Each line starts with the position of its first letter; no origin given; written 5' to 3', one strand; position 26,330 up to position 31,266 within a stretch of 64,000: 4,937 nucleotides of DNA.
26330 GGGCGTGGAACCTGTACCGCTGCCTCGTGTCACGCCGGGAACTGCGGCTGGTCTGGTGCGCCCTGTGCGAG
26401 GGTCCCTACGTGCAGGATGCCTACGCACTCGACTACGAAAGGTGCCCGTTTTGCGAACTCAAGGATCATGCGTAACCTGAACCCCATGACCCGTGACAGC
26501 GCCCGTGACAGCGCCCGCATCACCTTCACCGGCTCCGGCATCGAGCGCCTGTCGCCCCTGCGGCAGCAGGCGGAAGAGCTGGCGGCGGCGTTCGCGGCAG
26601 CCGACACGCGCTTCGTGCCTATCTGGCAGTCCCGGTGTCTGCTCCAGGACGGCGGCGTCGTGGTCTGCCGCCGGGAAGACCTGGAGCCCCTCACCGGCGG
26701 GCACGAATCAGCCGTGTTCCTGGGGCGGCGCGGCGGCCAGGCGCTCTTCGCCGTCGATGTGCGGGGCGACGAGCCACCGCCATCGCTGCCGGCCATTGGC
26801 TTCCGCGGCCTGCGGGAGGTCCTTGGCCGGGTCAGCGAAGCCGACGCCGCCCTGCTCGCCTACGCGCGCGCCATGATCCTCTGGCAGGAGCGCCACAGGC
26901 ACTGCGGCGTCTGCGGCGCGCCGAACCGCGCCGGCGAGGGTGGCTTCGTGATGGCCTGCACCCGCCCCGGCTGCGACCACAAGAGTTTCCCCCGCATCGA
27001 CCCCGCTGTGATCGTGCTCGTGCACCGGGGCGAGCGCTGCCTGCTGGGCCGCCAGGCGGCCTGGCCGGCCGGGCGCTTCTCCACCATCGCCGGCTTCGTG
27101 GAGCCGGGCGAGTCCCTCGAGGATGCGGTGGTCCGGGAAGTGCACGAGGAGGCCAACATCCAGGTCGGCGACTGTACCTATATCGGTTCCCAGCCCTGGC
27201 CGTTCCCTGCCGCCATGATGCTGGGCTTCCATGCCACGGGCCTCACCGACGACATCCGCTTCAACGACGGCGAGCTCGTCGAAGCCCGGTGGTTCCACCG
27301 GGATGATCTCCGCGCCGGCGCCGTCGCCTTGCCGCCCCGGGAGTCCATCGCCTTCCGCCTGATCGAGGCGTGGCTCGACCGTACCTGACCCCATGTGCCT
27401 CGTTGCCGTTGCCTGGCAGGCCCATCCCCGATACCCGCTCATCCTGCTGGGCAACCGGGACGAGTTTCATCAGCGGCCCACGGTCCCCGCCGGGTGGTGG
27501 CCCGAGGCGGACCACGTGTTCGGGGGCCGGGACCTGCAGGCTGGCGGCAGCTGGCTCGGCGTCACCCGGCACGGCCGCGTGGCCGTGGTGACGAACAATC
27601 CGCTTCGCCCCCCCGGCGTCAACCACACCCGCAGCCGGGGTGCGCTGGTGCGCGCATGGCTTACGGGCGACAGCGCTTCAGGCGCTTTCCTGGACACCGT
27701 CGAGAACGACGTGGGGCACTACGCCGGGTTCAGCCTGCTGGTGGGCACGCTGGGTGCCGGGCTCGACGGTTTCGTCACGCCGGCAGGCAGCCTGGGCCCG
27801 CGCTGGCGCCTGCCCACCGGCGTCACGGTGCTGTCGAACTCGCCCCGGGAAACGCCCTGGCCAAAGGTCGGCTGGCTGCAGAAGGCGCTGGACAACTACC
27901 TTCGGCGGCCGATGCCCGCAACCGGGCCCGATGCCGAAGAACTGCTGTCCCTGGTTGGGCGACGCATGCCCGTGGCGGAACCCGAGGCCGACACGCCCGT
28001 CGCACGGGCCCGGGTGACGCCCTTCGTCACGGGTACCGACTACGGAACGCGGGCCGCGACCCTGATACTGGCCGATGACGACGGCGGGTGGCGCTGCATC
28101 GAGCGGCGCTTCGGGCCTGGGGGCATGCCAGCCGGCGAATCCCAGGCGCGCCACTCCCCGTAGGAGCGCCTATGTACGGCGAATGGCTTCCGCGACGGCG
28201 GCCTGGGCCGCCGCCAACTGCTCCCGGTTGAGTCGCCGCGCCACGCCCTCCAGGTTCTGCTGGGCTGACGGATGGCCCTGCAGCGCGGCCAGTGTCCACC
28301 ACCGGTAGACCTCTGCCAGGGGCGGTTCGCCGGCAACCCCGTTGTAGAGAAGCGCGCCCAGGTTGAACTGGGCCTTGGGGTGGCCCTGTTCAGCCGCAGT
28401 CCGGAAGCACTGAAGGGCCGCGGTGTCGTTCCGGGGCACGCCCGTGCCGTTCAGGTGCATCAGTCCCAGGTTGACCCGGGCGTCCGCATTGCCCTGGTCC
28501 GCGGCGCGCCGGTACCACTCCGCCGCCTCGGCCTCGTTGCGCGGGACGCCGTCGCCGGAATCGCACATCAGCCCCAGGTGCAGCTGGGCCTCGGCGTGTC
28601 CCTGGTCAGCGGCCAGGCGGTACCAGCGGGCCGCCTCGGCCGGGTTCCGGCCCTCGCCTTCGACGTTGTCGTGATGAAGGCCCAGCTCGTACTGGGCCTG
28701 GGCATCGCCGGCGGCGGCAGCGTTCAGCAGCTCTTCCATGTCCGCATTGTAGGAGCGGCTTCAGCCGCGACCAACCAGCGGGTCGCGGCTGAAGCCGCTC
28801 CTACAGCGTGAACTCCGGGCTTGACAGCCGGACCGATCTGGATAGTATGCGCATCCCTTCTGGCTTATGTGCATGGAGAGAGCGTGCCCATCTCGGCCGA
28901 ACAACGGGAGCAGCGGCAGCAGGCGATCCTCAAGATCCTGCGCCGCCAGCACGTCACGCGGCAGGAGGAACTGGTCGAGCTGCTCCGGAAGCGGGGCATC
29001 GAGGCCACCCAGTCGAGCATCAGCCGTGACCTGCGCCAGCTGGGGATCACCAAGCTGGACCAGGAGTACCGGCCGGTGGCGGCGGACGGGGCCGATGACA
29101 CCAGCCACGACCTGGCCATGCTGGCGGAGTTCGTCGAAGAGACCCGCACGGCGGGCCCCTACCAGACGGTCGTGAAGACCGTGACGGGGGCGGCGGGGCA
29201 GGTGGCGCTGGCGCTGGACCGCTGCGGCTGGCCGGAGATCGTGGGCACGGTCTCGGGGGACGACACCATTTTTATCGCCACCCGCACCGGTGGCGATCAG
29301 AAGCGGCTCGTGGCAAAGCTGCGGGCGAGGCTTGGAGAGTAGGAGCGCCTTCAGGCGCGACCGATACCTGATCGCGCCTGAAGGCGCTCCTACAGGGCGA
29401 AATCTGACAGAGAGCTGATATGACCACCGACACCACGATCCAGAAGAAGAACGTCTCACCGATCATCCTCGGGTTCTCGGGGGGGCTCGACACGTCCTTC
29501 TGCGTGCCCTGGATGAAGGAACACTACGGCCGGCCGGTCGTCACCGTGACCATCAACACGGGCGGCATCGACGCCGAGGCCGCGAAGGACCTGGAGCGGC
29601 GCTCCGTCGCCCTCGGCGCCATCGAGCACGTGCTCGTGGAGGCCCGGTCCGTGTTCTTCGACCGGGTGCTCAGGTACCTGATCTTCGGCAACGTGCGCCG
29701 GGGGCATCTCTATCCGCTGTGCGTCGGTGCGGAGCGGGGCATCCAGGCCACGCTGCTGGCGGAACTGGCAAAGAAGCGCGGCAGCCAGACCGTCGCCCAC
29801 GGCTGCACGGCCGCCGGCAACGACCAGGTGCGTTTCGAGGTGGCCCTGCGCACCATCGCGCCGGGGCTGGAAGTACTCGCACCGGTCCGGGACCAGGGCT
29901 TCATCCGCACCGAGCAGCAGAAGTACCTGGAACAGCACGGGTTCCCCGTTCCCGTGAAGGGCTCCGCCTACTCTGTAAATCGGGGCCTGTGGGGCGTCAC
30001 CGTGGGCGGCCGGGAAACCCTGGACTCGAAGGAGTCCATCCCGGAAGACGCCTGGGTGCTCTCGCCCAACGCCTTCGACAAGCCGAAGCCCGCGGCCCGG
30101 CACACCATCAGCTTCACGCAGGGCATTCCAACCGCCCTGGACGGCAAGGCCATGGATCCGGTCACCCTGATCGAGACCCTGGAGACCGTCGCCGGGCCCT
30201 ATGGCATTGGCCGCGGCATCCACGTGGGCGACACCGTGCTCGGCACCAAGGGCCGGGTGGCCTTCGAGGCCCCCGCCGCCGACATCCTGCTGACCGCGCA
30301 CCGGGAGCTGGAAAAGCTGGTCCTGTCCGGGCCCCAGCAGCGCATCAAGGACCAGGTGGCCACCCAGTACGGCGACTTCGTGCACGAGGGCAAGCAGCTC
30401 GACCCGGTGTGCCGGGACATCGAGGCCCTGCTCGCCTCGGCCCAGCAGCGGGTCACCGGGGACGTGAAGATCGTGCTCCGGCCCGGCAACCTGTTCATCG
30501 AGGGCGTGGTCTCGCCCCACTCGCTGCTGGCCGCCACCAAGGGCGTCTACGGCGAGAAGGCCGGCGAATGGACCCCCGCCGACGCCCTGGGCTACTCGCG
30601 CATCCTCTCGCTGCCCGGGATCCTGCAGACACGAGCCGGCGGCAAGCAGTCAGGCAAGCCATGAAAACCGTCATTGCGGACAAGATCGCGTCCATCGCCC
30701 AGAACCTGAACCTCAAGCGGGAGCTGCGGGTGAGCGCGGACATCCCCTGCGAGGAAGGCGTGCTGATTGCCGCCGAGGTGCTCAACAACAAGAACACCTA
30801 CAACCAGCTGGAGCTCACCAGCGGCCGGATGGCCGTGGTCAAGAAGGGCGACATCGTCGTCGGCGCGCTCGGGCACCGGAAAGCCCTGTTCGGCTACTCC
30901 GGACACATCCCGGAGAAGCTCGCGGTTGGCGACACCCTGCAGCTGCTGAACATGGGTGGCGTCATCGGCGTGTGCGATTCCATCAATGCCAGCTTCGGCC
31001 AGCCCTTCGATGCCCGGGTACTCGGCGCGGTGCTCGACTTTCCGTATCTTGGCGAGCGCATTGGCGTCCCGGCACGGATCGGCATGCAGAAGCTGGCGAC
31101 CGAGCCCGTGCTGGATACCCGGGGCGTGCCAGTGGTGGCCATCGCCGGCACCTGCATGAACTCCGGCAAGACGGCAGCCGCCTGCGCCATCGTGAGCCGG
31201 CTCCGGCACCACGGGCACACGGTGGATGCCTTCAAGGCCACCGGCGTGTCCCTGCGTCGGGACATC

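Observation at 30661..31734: Uncharacterised P-loop protein inside the arginine operon, candidate for the missing acyl-transfer or deacylation step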

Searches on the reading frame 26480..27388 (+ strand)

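Call 45: search_protein_families(library=pfam, proteins=[window:26480-27388:+], max_evalue=0.0001)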
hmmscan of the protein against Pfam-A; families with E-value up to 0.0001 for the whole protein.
window:26480-27388:+ (302 aa): 3 families
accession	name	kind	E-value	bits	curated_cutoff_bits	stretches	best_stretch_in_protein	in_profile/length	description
PF00293.34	NUDIX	-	2.6e-19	70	21.1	1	175-283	4-124/134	NUDIX domain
PF09296.17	NUDIX-like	-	1.8e-16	61.2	22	1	43-135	2-96/96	NADH pyrophosphatase-like rudimentary NUDIX domain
PF09297.16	Zn_ribbon_NUD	-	1.8e-05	24.8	24.8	1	138-170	2-32/32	NADH pyrophosphatase zinc ribbon domain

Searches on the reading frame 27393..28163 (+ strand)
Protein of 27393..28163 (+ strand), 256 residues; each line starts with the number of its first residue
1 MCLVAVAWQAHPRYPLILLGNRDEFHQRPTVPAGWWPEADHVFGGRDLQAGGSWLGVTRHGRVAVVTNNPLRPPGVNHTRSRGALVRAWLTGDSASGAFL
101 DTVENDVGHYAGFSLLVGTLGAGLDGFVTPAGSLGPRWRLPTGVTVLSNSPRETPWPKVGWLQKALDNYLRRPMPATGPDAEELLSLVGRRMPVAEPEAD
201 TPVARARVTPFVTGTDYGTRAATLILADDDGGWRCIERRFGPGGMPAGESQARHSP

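Call 45: search_protein_families(library=pfam, proteins=[window:27393-28163:+], max_evalue=0.0001)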
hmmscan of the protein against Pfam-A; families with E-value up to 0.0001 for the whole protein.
window:27393-28163:+ (256 aa): 1 family
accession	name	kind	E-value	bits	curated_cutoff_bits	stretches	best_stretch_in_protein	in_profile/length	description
PF05742.17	TANGO2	-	8.8e-55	187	22.6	1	1-240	1-255/257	Transport and Golgi organisation 2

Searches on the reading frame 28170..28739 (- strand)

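Call 45: search_protein_families(library=pfam, proteins=[window:28170-28739:-], max_evalue=0.0001)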
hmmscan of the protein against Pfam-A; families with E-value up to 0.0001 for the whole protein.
window:28170-28739:- (189 aa): 2 families
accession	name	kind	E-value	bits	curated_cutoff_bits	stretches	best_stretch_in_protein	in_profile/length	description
PF08238.18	Sel1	-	4.5e-34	116.1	30.7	3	49-84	1-36/36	Sel1 repeat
PF23310.1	TPR_27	-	1.7e-05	24.9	27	0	71-132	14-72/110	Plant tetratrico peptide repeats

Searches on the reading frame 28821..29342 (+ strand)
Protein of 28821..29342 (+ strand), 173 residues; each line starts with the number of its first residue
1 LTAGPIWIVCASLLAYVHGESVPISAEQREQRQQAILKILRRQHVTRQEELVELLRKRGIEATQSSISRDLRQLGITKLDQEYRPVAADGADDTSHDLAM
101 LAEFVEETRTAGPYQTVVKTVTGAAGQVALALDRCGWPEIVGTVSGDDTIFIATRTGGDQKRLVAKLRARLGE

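Call 3: search_protein_families(library=pfam, proteins=[window:28821-29342:+], max_evalue=0.01)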
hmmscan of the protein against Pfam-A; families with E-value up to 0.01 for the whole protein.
window:28821-29342:+ (173 aa): 2 families
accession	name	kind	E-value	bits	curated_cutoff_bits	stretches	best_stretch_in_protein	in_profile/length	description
PF02863.23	Arg_repressor_C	-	1.4e-17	63.7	25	1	115-168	14-67/68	Arginine repressor, C-terminal domain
PF01316.27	Arg_repressor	-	4.3e-16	58.9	27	1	28-81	2-55/70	Arginine repressor, DNA binding domain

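Call 4: search_protein_families(library=ncbifam, proteins=[window:28821-29342:+], max_evalue=0.01)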
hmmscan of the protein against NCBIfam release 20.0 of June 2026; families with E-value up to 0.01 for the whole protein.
window:28821-29342:+ (173 aa): 5 families
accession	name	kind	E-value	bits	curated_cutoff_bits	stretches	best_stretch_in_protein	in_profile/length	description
TIGR01529.1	argR_whole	equivalog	1.1e-32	113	130.45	1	30-169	1-144/146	arginine repressor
NF002880.0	PRK03341.1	equivalog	2.5e-25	89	200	1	23-168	9-164/170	arginine repressor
NF001680.0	PRK00441.1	equivalog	3.7e-24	85.6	184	1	31-170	4-147/150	arginine repressor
NF003281.1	PRK04280.1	equivalog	5e-20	72.2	182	1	29-167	2-144/148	transcriptional regulator AhrC/ArgR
NF003457.0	PRK05066.1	equivalog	4.3e-15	55.6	194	1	27-169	5-150/156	transcriptional regulator ArgR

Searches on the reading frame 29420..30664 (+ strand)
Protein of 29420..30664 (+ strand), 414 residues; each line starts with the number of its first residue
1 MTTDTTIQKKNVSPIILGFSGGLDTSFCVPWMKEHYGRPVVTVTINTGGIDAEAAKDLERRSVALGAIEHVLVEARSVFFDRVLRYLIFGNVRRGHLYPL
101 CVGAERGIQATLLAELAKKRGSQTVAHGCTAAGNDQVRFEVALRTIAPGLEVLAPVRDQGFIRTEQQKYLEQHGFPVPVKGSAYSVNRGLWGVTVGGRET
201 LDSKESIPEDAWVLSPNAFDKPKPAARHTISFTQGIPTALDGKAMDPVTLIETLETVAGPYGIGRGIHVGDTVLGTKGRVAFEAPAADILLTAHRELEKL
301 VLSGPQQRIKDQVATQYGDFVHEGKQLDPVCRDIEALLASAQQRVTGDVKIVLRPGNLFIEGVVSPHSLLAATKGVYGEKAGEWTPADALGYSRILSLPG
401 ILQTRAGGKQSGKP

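Call 3: search_protein_families(library=pfam, proteins=[window:29420-30664:+], max_evalue=0.01)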
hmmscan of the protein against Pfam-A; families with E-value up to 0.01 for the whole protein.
window:29420-30664:+ (414 aa): 2 families
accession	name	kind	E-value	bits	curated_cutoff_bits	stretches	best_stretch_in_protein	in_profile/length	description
PF20979.2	Arginosuc_syn_C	-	2.7e-42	145.3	27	1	184-398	1-214/219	Arginosuccinate synthase C-terminal domain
PF00764.25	Arginosuc_synth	-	1.9e-37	129.2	27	1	15-176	2-162/162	Arginosuccinate synthase N-terminal HUP domain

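Call 4: search_protein_families(library=ncbifam, proteins=[window:29420-30664:+], max_evalue=0.01)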
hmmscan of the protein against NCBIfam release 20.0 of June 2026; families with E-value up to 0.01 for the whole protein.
window:29420-30664:+ (414 aa): 9 families
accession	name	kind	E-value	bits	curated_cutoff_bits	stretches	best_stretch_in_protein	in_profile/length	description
NF003385.0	PRK04527.1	equivalog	4.3e-92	308.8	603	1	14-396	5-385/401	argininosuccinate synthase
NF001770.0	PRK00509.1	equivalog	1.1e-86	291.5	334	1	11-403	3-394/401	argininosuccinate synthase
TIGR00032.1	argG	equivalog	2.1e-85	287.4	268.2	1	15-399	2-385/394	argininosuccinate synthase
NF010392.0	PRK13820.1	equivalog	1e-83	281.5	512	1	14-393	4-378/395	argininosuccinate synthase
NF038212.1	argG_rel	exception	3e-30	105.3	425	1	9-366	11-364/381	argininosuccinate synthase-related protein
NF003779.0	PRK05370.1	equivalog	1.3e-28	100.1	657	1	16-359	15-370/448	argininosuccinate synthase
NF011259.0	PRK14665.1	equivalog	0.0014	17.6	364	1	14-128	7-120/360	tRNA 2-thiouridine(34) synthase MnmA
NF001138.1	PRK00143.1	equivalog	0.0024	16.9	284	1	15-177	2-163/345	tRNA 2-thiouridine(34) synthase MnmA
TIGR03573.1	WbuX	subfamily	0.0056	16.2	203.2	1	9-67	55-115/344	N-acetyl sugar amidotransferase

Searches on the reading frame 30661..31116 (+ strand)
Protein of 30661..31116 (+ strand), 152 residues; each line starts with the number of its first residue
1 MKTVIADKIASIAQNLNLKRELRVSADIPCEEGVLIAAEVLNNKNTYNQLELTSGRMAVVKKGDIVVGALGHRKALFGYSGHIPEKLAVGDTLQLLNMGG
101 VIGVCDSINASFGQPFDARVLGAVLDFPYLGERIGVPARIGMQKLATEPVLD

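Call 62: predict_structure(alignment_id=A3)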
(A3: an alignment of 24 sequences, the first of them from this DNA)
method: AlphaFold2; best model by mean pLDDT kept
length: 152 residues; sequences in the alignment: 24
mean_pLDDT: 92.6   pTM: 0.86
mean pLDDT of the five models: 92.6, 92.5, 92.0, 91.5, 90.3
residues with pLDDT >= 90: 127; 70-90: 14; 50-70: 10; < 50: 1
segments of 3 or more residues with pLDDT < 50: none
pLDDT, mean of each block of 10 residues (from residue 1): 97 94 98 98 97 98 99 91 98 98 97 97 89 88 58 60
secondary structure, 60 per line:
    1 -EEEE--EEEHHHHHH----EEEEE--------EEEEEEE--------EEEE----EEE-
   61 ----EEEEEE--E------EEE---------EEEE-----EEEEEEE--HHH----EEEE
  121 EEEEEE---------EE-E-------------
elements in order: E2-5 E8-10 H11-16 E21-25 E34-40 E49-52 E57-59 E65-70 E80-82 E92-95 E101-107 E117-126

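Call 64: fold_search(model_id=the predicted structure, library=pdb)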
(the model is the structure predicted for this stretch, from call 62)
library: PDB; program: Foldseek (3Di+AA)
matches with E <= 10: 129; with E <= 0.001: 0
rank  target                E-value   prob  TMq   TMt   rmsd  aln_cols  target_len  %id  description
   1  8hku_AL2P             1.1e+00  0.02  0.14  0.10  17.5       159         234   14  Cryo-EM Structures and Translocation Mechanism of Crenarchaeota Ribosome (released 2023-08-16)
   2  6xtx_A                1.8e+00  0.10  0.19  0.16  10.4        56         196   18  CryoEM structure of human CMG bound to ATPgammaS and DNA (released 2020-05-27)
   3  7o9k_D                1.8e+00  0.01  0.11  0.09  16.8       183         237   11  Human mitochondrial ribosome large subunit assembly intermediate with MTERF4-NSUN4, MRM2, MTG1, the MALSU module, GTPB (released 2021-06-30)
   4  5vzj_H                1.9e+00  0.03  0.17  0.10  18.2       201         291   12  STRUCTURE OF A TWELVE COMPONENT MPP6-NUCLEAR RNA EXOSOME COMPLEX BOUND TO RNA (released 2017-08-02)
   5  9nri_BC               1.9e+00  0.02  0.15  0.11  15.3       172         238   12  Methanosarcina acetivorans 50S subunit obtained from acetate-grown cells (released 2025-09-24)
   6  5d8e_C                1.9e+00  0.02  0.14  0.17  14.2       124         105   11  crystal structure of SSB from homo sapiens (released 2016-08-17)
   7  9znf_AA               1.9e+00  0.02  0.14  0.11  17.0       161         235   11  Cryo-EM structure of the Methanosarcina acetivorans 70S ribosome in complex with SriA and SriB (released 2026-01-28)
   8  6skf_BC               1.9e+00  0.02  0.14  0.10  15.4       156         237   12  Cryo-EM Structure of T. kodakarensis 70S ribosome (released 2020-07-29)
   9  2iag_B                2.0e+00  0.12  0.16  0.06   4.8        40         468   18  Crystal structure of human prostacyclin synthase (released 2006-10-10)
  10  5kd2                  2.0e+00  0.03  0.18  0.07  13.9       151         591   12  BT_4244 metallopeptidase from Bacteroides thetaiotaomicron (released 2017-01-11)
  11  5kd8                  2.0e+00  0.02  0.16  0.06  15.9       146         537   16  BT_4244 metallopeptidase in complex with Tn antigen. (released 2017-01-11)
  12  8ouw_A                2.1e+00  0.10  0.19  0.15  10.3        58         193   14  Cryo-EM structure of CMG helicase bound to TIM-1/TIPN-1 and homodimeric DNSN-1 on fork DNA (Caenorhabditis elegans) (released 2023-08-16)
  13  7qh7_D                2.1e+00  0.02  0.16  0.12  17.1       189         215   12  Cryo-EM structure of the human mtLSU assembly intermediate upon MRM2 depletion - class 4 (released 2022-05-18)
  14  5o60_C                2.4e+00  0.03  0.14  0.10  12.1        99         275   18  Structure of the 50S large ribosomal subunit from Mycobacterium smegmatis (released 2017-07-12)
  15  6q97_B                2.4e+00  0.01  0.15  0.10  16.2       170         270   15  Structure of tmRNA SmpB bound in A site of E. coli 70S ribosome (released 2019-03-13)
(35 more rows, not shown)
